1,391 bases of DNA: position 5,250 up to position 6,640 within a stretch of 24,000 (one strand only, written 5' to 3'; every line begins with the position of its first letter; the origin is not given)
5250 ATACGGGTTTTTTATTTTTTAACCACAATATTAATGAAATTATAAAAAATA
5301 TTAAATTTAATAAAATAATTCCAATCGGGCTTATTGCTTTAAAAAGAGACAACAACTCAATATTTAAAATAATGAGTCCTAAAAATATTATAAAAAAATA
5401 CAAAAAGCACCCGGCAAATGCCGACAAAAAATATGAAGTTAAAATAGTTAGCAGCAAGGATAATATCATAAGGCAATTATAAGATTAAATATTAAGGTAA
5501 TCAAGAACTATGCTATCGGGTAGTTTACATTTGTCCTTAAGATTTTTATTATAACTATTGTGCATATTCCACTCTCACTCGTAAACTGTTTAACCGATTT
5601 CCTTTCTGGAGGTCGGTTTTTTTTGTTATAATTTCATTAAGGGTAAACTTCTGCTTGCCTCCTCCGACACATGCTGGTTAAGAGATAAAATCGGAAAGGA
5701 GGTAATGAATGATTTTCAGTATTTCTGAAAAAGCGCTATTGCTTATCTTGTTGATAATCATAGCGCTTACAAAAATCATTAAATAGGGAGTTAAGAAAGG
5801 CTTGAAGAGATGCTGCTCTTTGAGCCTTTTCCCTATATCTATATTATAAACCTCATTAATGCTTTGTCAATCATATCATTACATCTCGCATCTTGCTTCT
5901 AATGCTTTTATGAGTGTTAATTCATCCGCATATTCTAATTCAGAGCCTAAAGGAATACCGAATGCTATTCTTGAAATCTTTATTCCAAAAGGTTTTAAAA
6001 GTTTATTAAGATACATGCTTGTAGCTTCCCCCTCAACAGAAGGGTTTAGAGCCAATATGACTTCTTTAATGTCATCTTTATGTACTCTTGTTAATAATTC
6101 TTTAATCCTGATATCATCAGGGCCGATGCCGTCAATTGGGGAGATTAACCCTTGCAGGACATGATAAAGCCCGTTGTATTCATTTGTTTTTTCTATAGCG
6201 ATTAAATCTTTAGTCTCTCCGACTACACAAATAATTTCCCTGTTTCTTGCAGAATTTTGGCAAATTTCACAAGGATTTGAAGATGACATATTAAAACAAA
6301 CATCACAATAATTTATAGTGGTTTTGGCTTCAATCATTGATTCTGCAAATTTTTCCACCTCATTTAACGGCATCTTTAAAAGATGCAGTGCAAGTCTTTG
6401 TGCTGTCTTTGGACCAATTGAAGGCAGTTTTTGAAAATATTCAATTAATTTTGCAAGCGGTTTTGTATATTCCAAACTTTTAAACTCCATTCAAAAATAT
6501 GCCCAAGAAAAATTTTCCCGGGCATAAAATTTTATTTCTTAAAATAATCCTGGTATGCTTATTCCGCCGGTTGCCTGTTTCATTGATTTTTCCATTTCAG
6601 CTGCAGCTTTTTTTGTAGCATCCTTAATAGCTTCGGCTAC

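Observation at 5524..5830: Hidden small-gene locus downstream of recR: orphan terminator, SD-sequestering hairpin and a 25-aa hydrophobic peptide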

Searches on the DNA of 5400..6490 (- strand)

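Call 4: search_rna_families(source=window, start=5400, end=5950, threshold=evalue, max_evalue=10, show_alignments=3)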
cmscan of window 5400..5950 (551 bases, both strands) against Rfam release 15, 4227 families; matches with E-value up to 10: 12.
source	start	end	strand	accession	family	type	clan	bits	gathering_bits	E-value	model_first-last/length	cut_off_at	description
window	5528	5628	-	RF02068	STnc480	Gene; sRNA;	-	19.4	72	3.5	1-72/72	no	Enterobacterial sRNA STnc480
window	5703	5781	-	RF01651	ceN69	Gene; snRNA; snoRNA; CD-box;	-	18.8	45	0.59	1-107/107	no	Caenorhabditis snoRNA ceN69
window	5529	5624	+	RF00033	MicF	Gene; antisense;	-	17.4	79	7.4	1-94/94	no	MicF RNA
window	5712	5782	-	RF00270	SNORD61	Gene; snRNA; snoRNA; CD-box;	CL00067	17.4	43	8.7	1-72/72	no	Small nucleolar RNA SNORD61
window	5726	5772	+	RF01553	TB9Cs1H3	Gene; snRNA; snoRNA; HACA-box;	-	16.2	35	0.98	1-65/65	no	Trypanosomatid snoRNA TB9Cs1H3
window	5786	5926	+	RF02123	FTX_4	Gene; lncRNA;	-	16.2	80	5.2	1-141/141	no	FTX transcript, XIST regulator conserved region 4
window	5570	5623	+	RF02631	Hrs13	Gene; sRNA;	-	15.4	52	0.42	1-82/82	no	Hfq-regulated sRNA 13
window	5814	5856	-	RF01550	TB8Cs3H1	Gene; snRNA; snoRNA; HACA-box;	-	15.2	45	2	1-63/63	no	Trypanosomatid snoRNA TB8Cs3H1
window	5802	5865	+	RF02273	FsrA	Gene;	-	15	80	1.6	1-83/83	no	FsrA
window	5731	5768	-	RF01291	SNORD97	Gene; snRNA; snoRNA; CD-box;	-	14.4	45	9.8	1-142/142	no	Small nucleolar RNA SNORD97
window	5767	5832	+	RF01459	rliE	Gene; sRNA;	-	14.2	90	9.3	1-222/222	no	Listeria sRNA rliE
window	5605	5703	-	RF01089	PK-repBA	Cis-reg;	-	12.2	45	6.6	1-124/124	no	Pseudoknot of the regulatory region of the repBA gene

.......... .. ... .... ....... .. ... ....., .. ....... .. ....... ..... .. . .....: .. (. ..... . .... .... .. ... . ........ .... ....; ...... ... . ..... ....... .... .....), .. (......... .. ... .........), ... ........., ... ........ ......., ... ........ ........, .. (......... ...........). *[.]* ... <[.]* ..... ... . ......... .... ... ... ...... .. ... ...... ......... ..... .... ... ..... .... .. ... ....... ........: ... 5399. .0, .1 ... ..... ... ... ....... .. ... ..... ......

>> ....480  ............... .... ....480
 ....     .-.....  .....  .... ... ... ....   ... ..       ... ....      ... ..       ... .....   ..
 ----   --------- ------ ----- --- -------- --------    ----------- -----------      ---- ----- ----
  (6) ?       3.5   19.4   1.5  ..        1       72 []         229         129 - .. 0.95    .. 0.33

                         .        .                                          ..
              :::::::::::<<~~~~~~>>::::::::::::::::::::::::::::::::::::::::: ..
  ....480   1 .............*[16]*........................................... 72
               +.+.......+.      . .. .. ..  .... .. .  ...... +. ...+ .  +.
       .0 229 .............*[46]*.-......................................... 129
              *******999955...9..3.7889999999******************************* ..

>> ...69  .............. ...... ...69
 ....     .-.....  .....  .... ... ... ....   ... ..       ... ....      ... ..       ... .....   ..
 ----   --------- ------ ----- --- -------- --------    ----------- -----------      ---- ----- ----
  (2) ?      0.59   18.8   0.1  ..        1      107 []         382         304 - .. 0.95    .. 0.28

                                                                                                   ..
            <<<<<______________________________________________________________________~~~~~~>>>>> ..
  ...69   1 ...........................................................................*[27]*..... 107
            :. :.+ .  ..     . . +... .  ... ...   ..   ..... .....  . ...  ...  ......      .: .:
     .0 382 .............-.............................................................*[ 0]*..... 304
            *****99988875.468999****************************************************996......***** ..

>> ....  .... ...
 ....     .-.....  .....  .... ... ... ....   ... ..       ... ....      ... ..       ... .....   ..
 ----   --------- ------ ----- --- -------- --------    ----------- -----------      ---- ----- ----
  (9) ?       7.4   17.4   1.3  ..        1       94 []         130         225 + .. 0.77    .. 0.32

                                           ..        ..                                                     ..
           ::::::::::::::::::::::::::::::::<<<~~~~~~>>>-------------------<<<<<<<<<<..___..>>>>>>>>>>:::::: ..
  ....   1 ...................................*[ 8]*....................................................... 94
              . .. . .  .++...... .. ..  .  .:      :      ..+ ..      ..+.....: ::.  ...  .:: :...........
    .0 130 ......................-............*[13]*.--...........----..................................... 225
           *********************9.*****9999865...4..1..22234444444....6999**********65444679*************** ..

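Call 17: search_rna_families(sources=[L001, L002, L003, L004, L005, L006, L007, L008, L009, L010, L016, L027, L037, L056], threshold=gathering)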
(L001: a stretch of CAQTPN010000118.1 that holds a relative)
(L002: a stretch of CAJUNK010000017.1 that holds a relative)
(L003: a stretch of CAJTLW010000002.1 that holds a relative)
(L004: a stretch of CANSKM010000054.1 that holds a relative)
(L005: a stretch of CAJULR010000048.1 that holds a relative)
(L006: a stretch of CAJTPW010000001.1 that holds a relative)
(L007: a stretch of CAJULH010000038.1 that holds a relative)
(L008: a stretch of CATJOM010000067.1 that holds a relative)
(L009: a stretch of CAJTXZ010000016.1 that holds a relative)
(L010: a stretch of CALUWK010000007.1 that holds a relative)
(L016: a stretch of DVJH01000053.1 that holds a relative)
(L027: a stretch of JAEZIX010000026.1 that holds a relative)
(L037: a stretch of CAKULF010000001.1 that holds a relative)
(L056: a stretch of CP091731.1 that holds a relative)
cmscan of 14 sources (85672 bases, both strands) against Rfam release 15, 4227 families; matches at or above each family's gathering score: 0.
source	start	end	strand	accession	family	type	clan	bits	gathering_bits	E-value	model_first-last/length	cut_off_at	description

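Call 26: search_dna_similar(query=window:5625-5878:+, collection=plasmids, mode=distant, max_evalue=1, max_rows=10)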
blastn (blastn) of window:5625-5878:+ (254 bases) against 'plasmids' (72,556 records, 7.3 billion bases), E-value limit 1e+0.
Records with a match: 13; places in all: 13; records where one place covers at least 80% of the query: 0.
Best place of each record, by identity: 90-95% 9; 80-90% 4.
By first word of the organism name: Borreliella 9; Staphylococcus 3; Borrelia 1.
By predicted mobility (MOB-suite, as given by PLSDB): non-mobilizable 12; mobilizable 1.
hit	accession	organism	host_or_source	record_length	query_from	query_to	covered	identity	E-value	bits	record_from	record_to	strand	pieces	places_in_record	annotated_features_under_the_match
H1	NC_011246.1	Borrelia recurrentis A1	-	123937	213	254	17%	83.7%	2e-1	44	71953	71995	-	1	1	hypothetical protein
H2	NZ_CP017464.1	Staphylococcus pasteuri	cell culture,Korean fermented food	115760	94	126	13%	88.2%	8e-1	41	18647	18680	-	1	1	trxB: thioredoxin-disulfide reductase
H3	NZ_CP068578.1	Staphylococcus equorum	Cell,Jeotgal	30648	94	126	13%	88.2%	8e-1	41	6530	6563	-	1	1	trxB: thioredoxin-disulfide reductase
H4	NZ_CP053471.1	Staphylococcus warneri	metagenomic assembly,Doubanjiang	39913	94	126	13%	88.2%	8e-1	41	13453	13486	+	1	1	trxB: thioredoxin-disulfide reductase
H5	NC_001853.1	Borreliella burgdorferi B31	-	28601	111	137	11%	92.6%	8e-1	41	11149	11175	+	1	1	none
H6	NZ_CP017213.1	Borreliella burgdorferi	Homo sapiens,skin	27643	111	137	11%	92.6%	8e-1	41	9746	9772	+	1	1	none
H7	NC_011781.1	Borreliella burgdorferi ZS7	-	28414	111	137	11%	92.6%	8e-1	41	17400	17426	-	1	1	none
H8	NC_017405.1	Borreliella burgdorferi JD1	-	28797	111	137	11%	92.6%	8e-1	41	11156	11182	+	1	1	none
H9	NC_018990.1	Borreliella burgdorferi 297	-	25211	111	137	11%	92.6%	8e-1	41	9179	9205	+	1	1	none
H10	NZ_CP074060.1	Borreliella burgdorferi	Homo sapiens,skin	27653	111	137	11%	92.6%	8e-1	41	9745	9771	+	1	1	none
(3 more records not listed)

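Call 27: search_dna_similar(query=window:5625-5878:+, collection=phages, mode=distant, max_evalue=1, max_rows=10)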
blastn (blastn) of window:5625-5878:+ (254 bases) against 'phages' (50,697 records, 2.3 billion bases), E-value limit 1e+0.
No match.

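Call 51: search_rna_families(source=window, start=5550, end=5632, threshold=evalue, max_evalue=10, show_alignments=2)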
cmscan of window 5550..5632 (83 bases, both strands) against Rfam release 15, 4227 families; matches with E-value up to 10: 10.
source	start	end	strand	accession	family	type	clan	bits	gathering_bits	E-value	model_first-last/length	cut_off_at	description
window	5550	5632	+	RF00557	L10_leader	Cis-reg; leader;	-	20.8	44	0.058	63-138/138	5'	Ribosomal protein L10 leader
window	5605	5632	-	RF03904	MIR7991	Gene; miRNA;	-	17.4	58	0.14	23-47/47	5'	MIR7991 microRNA precursor family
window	5570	5623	+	RF02631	Hrs13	Gene; sRNA;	-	15.4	52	0.063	1-82/82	no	Hfq-regulated sRNA 13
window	5586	5632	-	RF01359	CRISPR-DR46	Gene; CRISPR;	-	14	50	6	1-38/38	no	CRISPR RNA direct repeat element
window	5562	5580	-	RF04234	mir-1421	Gene; miRNA;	-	13.4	45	2.2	28-46/74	no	mir-1421 microRNA precursor family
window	5588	5622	+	RF00074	mir-29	Gene; miRNA;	-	12.6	46.7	2.5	1-70/70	no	mir-29 microRNA precursor family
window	5550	5627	+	RF02969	DUF3800-I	Gene; sRNA;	-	11.8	44.2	9.9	28-115/115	5'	DUF3800-I RNA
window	5579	5626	+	RF02837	anti-hemB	Gene; sRNA;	-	11.7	49.5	0.98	1-81/81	no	Burkholderia RNA 7 (anti-hemB)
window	5582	5624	-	RF02628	Hrs1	Gene; sRNA;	-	10.4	56.4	6.6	1-74/74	no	Hfq-regulated sRNA 1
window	5592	5632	+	RF02634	EF3314_EF3315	Gene; sRNA;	-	8.4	100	5.3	71-111/141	3'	Enterococcus sRNA EF3314_EF3315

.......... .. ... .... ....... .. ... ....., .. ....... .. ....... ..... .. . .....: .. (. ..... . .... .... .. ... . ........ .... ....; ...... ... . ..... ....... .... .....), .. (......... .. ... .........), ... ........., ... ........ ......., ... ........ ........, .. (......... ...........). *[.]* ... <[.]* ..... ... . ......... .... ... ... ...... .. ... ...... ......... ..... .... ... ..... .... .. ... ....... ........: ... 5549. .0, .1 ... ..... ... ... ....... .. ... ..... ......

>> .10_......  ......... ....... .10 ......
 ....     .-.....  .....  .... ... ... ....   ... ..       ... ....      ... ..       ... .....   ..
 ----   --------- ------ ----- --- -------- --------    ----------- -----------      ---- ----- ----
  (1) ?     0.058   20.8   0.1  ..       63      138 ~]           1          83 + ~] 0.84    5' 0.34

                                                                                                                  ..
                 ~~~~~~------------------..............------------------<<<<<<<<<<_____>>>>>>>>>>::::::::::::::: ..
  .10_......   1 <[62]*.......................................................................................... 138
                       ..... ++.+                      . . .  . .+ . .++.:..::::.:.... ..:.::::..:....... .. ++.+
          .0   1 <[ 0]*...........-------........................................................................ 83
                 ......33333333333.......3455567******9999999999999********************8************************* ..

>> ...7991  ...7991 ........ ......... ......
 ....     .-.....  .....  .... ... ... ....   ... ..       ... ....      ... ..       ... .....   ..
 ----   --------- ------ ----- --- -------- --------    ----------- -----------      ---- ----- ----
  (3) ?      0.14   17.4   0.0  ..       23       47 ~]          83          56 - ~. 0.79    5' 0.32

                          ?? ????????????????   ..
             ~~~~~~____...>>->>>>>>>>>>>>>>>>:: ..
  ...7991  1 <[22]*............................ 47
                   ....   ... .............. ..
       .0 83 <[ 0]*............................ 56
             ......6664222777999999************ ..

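Call 68: build_rna_model(alignment_id=A1, structure=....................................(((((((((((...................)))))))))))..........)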
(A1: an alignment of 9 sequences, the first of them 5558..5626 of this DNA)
Model R1 built from alignment A1 (9 sequences, 87 columns); structure: as given.
model positions 75; base pairs 11; branch points 0; effective number of sequences 2.23; information 0.752 bits per position. Calibrated on 0.2 Mb of random sequence (short: E-values are rough).
structure used (alignment columns):
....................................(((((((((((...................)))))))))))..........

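Call 69: search_with_rna_model(model_id=R1, sources=[window, L001, L002, L003, L004, L006, L007, L008, L009, L084, L085, L086, L087, L088, L089, L091, L092, L093, L094, L095, L096, L097, L098, L100, L103, L105, L106, L010, L011, L012, L013, L014, L015, L016, L017, L018, L019, L020, L021, L022, L023, L024, L025, L026, L027, L028, L029, L030, L031, L032, L033, L034, L035, L036, L037, L038, L039, L040, L041, L042, L043, L044, L045, L046, L047, L048, L049, L050, L051, L052, L053, L054, L055, L056, L005], max_evalue=1, make_alignment=true)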
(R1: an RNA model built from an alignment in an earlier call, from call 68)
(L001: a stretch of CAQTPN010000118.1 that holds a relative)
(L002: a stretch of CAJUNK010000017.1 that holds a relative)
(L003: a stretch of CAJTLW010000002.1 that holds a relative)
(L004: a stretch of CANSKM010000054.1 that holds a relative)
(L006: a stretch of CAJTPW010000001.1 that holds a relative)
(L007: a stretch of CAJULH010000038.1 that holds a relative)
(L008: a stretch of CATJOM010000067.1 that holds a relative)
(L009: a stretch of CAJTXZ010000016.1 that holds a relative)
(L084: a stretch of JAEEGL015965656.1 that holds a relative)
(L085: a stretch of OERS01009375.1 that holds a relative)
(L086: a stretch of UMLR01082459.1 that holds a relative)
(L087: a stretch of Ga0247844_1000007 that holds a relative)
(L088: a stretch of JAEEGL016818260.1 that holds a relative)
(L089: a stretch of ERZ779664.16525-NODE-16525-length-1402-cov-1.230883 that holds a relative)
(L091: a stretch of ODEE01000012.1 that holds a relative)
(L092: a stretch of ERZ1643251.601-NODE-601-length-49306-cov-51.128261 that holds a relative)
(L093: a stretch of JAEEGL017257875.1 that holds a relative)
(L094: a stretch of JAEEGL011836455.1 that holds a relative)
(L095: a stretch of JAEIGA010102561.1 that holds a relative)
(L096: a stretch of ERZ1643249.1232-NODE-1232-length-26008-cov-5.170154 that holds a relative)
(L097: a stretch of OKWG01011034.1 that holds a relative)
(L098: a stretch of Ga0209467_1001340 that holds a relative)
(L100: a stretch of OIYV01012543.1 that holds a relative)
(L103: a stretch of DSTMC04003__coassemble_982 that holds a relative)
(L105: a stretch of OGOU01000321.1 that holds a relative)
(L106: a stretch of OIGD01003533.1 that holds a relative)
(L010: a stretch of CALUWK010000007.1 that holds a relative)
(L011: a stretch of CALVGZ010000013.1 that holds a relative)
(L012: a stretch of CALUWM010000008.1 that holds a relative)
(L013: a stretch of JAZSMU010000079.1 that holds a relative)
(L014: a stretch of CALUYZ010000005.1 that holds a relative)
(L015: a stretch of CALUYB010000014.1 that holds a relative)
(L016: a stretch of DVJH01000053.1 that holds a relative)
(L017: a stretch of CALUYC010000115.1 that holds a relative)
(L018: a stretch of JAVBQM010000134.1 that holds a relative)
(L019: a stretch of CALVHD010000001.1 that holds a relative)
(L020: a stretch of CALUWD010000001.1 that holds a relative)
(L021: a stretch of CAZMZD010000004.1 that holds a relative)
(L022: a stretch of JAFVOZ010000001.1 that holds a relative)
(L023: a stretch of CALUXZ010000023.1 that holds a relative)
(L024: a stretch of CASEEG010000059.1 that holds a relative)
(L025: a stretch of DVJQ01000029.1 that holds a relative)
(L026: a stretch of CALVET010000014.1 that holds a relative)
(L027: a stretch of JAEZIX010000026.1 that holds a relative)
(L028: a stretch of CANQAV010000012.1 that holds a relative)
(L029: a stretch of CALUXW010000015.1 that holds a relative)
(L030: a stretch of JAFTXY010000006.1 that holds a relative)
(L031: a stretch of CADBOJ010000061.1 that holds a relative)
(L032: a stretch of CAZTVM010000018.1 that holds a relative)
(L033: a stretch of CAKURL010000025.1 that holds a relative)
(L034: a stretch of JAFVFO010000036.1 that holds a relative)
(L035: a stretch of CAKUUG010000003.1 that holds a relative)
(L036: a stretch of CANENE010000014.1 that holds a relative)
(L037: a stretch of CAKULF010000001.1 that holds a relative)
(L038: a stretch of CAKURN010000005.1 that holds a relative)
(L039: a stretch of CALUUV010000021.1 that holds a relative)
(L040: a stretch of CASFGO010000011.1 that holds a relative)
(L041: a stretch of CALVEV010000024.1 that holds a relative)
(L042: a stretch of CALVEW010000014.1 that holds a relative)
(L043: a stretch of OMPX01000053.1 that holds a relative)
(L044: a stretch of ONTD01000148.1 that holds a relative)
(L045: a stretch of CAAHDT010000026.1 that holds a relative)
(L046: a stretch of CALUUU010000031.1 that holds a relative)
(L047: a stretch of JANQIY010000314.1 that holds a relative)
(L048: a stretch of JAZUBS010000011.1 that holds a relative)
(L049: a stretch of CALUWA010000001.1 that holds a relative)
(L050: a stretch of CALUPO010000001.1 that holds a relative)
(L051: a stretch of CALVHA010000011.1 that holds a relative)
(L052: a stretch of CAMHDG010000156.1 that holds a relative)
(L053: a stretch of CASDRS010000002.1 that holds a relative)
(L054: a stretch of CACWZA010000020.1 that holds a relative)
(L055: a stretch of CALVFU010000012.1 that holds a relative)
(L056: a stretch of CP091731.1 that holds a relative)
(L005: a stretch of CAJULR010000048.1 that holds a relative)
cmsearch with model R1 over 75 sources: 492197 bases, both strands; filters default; matches with E-value up to 1: 36.
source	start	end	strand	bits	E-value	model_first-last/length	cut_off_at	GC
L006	3841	3915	-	99.6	8.5e-22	1-75/75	no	0.35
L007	2880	2954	-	99.3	1e-21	1-75/75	no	0.35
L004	3679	3754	-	96.9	4e-21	1-75/75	no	0.32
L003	3654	3728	-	94.3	1.7e-20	1-75/75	no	0.41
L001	2291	2366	-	91.9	6.7e-20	1-75/75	no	0.42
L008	3130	3193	-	87.8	6.8e-19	1-75/75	no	0.38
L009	3948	4011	-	87.8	6.8e-19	1-75/75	no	0.38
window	5558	5619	+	82.6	1.4e-17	1-75/75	no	0.42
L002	2504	2568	-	68.6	3.8e-14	1-75/75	no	0.34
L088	7604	7655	-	58.4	1.3e-11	1-75/75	no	0.38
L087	10653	10717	+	57.2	2.6e-11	1-75/75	no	0.37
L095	2489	2541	+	56.3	4.2e-11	1-75/75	no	0.42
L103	841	902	-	56.2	4.5e-11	1-75/75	no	0.4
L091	2947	3014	-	55.9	5.5e-11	1-75/75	no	0.38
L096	9547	9608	-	55.2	7.8e-11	1-75/75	no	0.42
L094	1314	1365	+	55.1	8.7e-11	1-75/75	no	0.38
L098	3578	3643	-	54.3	1.4e-10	1-75/75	no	0.39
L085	177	237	+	54.1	1.5e-10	1-75/75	no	0.41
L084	3666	3724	+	53.9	1.7e-10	1-75/75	no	0.39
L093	2520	2570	+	52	4.9e-10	1-75/75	no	0.39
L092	1251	1302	+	49.7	1.9e-09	1-75/75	no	0.46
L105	2972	3041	+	49.4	2.2e-09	1-75/75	no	0.41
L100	2450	2513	+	42.3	1.2e-07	1-75/75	no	0.31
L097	1283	1349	-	42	1.5e-07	3-75/75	5'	0.43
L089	202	267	+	37.9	1.5e-06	1-75/75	no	0.32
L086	956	1021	+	37.9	1.6e-06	1-75/75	no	0.3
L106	10215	10280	-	37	2.6e-06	1-75/75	no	0.32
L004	3680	3720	+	23.9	0.0045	35-74/75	no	0.27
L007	2881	2920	+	22.4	0.01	35-74/75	no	0.32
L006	3842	3881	+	22.1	0.012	35-74/75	no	0.32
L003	3620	3695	+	20.4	0.032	1-75/75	no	0.37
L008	3108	3160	+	17.8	0.14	1-75/75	no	0.36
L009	3949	3977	+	17.2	0.2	35-74/75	no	0.38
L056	1866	1937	+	15.6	0.49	1-75/75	no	0.36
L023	6280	6343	-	15.6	0.5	1-75/75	no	0.34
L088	9016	9089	+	15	0.69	1-75/75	no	0.23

Alignment A2: 36 matches aligned to the model, 111 columns, each read 5' to 3' on its own strand. Consensus structure (alignment columns), stored with it:
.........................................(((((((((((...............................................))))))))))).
